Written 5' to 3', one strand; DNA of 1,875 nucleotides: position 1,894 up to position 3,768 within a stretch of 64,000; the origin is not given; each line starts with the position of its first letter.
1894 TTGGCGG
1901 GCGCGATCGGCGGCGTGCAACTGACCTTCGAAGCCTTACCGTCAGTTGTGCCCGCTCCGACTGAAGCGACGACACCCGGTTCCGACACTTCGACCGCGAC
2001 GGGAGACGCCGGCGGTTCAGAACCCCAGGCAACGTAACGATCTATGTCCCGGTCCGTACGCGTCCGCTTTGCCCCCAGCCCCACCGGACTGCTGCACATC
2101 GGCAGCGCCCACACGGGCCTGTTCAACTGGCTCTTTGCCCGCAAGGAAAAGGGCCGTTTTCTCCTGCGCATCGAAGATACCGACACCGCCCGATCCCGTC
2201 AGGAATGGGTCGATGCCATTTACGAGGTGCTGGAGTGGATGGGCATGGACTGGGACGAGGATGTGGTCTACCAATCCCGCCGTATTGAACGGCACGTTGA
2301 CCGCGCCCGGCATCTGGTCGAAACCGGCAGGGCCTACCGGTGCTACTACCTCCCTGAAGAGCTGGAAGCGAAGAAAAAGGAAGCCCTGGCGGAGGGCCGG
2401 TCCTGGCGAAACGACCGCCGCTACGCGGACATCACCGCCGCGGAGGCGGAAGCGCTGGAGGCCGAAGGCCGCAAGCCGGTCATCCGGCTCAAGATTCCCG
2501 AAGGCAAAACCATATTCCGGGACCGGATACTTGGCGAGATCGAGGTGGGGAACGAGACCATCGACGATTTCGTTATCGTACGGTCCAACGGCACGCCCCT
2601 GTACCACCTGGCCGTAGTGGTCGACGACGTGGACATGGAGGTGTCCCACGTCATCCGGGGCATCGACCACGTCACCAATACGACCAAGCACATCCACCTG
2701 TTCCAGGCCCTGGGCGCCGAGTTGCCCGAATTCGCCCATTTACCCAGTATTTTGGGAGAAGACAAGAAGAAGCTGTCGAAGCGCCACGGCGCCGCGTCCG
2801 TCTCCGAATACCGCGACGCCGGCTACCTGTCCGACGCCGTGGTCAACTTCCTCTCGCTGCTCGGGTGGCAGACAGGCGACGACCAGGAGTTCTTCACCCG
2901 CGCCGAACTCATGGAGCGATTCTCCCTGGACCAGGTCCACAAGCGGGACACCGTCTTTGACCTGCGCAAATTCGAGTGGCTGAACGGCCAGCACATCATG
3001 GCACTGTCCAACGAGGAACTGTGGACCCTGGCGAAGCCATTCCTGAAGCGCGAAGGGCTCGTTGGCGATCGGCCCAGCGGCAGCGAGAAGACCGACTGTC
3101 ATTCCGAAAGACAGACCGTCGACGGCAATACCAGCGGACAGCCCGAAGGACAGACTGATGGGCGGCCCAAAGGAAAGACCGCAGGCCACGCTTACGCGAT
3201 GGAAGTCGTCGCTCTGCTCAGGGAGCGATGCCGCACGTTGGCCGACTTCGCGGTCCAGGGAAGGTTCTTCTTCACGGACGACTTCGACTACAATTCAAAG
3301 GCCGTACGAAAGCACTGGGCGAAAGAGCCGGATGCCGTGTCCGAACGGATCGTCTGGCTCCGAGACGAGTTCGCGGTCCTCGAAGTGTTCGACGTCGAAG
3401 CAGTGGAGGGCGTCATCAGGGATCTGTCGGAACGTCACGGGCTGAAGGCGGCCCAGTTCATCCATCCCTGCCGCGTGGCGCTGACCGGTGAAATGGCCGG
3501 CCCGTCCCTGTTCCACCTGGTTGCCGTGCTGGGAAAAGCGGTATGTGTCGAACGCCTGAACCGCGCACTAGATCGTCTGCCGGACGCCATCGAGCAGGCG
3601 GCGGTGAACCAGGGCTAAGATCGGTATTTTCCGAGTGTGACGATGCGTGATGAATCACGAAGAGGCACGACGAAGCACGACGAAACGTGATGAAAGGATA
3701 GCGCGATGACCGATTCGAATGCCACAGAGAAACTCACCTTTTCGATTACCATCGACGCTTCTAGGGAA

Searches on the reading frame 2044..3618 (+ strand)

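Call 62: search_protein_families(library=pfam, proteins=[window:2044-3618:+], max_evalue=0.00001)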
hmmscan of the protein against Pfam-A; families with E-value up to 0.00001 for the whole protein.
window:2044-3618:+ (524 aa): 2 families
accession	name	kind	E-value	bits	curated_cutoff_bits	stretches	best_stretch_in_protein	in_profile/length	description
PF00749.27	tRNA-synt_1c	-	3.8e-97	325.4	23.4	1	5-312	2-314/314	tRNA synthetases class I (E and Q), catalytic domain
PF19269.4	Anticodon_2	-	2e-31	109.7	23.6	1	382-509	13-141/141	Anticodon binding domain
